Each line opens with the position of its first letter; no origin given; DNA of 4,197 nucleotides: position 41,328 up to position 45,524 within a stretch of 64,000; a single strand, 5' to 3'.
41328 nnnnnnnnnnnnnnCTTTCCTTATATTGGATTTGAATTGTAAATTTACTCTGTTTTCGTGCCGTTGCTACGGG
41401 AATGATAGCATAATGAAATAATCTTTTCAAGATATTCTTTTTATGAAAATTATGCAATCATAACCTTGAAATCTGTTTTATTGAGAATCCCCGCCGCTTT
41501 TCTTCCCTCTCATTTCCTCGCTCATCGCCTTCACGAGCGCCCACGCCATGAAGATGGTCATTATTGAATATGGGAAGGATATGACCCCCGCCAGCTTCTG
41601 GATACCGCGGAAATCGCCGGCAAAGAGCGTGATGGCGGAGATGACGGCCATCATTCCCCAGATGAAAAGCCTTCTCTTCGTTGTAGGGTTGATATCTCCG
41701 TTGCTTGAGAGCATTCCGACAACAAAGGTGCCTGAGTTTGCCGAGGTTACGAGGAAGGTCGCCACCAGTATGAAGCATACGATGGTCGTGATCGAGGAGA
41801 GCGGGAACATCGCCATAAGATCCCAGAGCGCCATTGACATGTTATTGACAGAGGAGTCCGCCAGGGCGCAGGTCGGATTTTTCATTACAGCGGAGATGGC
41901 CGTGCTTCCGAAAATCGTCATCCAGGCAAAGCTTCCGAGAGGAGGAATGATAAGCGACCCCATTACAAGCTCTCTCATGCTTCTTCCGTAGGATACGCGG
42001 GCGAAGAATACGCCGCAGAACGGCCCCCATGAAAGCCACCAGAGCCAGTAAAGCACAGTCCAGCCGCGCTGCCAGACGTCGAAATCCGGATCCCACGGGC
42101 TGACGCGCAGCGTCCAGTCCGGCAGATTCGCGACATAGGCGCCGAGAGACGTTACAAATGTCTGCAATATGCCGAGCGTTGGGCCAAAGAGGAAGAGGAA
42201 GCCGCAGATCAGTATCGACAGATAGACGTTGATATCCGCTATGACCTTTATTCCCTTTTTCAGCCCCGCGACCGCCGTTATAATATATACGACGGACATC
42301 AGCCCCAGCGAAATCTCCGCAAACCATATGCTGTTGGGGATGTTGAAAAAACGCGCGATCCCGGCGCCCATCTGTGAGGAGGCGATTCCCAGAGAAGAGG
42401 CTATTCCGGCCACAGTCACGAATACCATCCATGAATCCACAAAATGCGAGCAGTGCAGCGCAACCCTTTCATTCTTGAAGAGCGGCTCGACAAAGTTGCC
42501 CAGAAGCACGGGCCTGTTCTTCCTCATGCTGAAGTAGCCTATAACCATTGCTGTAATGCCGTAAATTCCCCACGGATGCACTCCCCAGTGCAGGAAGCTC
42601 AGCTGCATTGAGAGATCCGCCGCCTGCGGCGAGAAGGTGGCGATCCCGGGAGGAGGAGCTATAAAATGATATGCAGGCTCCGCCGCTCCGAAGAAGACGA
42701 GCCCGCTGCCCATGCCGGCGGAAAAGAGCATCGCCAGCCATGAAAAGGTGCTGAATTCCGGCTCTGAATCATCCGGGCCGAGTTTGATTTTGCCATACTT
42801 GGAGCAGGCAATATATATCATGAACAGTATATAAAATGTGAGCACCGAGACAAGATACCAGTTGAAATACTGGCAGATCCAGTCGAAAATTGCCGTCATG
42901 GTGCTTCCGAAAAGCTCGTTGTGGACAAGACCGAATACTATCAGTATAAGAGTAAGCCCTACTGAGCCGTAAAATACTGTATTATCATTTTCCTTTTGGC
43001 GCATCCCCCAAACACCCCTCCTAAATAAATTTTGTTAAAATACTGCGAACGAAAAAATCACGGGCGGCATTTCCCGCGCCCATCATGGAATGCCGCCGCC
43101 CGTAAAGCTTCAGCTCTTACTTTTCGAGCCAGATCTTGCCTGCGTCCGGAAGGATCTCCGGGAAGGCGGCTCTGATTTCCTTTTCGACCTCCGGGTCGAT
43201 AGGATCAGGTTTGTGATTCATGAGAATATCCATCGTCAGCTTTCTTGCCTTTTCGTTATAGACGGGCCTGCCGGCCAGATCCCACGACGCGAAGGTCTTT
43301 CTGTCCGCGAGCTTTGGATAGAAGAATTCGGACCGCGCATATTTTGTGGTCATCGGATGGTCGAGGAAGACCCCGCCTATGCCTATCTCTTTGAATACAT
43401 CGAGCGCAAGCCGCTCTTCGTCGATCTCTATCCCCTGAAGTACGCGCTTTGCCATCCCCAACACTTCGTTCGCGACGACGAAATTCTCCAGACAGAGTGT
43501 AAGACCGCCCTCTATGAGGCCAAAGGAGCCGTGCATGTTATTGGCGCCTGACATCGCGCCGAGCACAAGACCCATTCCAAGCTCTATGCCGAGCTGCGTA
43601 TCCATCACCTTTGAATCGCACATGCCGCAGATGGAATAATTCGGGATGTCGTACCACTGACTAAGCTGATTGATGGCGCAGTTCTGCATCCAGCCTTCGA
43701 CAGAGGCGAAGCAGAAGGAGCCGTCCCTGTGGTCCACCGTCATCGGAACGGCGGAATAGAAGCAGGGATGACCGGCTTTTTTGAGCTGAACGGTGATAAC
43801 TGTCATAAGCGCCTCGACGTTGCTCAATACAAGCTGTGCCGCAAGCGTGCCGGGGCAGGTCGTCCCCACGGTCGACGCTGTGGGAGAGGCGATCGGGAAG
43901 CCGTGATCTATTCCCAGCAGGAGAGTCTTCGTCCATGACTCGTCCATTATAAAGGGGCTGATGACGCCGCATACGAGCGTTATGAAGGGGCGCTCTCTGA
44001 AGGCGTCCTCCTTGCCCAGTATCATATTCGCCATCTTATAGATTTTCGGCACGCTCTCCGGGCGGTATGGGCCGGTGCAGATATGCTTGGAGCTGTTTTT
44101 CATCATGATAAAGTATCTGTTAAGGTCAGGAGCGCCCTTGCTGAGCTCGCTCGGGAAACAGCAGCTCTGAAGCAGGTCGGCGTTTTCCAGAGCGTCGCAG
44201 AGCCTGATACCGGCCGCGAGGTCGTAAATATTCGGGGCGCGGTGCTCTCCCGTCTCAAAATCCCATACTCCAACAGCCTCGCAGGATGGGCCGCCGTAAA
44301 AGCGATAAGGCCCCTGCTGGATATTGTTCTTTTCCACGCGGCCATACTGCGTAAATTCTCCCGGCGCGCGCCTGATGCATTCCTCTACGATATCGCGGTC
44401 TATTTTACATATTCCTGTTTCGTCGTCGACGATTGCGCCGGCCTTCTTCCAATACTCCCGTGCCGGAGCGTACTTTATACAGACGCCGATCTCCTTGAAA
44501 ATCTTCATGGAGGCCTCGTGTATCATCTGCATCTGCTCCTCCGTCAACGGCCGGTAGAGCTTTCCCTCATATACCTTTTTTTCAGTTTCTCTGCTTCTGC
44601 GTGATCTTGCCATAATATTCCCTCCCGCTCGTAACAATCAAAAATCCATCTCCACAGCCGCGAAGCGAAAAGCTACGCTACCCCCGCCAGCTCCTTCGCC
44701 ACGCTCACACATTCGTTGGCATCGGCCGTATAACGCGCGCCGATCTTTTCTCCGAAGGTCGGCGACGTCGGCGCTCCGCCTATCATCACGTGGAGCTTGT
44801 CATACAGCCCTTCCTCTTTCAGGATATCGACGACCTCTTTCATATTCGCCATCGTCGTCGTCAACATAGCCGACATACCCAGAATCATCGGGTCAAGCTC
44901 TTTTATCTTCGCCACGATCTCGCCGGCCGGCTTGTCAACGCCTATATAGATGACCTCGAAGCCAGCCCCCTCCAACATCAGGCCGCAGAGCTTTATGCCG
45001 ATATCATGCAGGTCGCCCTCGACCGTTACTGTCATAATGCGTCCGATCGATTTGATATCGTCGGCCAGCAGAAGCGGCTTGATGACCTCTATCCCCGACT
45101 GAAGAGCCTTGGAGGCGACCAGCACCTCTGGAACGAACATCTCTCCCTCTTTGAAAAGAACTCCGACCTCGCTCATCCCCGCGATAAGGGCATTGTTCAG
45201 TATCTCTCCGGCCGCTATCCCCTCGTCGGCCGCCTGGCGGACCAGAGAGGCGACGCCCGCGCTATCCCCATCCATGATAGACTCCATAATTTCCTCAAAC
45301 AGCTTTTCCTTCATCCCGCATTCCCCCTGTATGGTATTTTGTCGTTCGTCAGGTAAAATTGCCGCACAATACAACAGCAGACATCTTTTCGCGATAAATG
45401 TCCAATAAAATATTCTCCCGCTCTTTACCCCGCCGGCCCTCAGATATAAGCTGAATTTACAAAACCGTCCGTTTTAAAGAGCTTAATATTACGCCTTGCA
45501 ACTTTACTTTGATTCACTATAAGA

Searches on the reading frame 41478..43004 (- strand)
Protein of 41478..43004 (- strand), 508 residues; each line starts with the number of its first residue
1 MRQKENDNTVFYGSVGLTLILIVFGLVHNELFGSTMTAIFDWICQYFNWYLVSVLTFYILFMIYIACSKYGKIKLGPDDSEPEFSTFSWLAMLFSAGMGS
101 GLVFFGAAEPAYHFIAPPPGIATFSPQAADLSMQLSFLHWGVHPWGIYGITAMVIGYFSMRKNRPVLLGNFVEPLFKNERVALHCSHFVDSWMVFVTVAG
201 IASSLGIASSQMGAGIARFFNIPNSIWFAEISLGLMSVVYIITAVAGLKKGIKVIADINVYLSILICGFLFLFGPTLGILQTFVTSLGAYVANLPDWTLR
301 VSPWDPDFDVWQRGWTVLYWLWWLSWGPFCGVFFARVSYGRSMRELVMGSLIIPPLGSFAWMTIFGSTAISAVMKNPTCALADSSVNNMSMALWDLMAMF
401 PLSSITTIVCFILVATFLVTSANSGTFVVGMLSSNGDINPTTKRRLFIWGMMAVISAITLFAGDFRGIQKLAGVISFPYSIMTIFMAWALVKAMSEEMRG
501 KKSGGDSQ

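Call 39: search_protein_families(library=pfam, proteins=[window:41478-43004:-])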
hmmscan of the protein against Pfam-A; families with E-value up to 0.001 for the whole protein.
window:41478-43004:- (508 aa): 1 family
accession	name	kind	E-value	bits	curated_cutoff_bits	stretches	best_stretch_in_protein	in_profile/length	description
PF02028.23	BCCT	-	3.3e-150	501.2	27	1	10-497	1-485/485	BCCT, betaine/carnitine/choline family transporter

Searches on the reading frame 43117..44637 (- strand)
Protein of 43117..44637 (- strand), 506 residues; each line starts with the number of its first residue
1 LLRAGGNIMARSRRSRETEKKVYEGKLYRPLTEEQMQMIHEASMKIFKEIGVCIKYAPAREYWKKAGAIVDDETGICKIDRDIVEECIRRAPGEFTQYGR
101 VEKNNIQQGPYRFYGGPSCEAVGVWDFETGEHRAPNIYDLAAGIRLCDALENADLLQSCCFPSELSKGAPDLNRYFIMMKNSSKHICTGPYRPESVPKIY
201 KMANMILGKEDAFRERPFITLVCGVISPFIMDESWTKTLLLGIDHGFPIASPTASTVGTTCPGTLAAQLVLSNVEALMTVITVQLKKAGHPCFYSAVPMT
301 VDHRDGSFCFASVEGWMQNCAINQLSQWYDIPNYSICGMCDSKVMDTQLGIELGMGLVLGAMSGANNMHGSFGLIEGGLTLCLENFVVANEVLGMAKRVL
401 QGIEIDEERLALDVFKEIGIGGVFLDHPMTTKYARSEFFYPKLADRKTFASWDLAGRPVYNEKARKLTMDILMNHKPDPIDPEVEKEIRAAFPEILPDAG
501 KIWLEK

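Call 39: search_protein_families(library=pfam, proteins=[window:43117-44637:-])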
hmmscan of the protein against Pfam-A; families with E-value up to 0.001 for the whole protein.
window:43117-44637:- (506 aa): 1 family
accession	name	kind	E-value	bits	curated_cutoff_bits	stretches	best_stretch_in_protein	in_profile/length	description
PF06253.16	MTTB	-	1.8e-87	293.9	25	1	21-490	23-490/500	Trimethylamine methyltransferase (MTTB)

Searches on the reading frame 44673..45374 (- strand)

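Call 39: search_protein_families(library=pfam, proteins=[window:44673-45374:-])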
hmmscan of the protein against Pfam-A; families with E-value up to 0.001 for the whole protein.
window:44673-45374:- (233 aa): 2 families
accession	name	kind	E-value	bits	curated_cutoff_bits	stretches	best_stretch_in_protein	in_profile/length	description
PF02310.24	B12-binding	-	3.1e-22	79.1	32.1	1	112-207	2-95/121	B12 binding domain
PF02607.22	B12-binding_2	-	9.5e-21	74.2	23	1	26-99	2-74/74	B12 binding domain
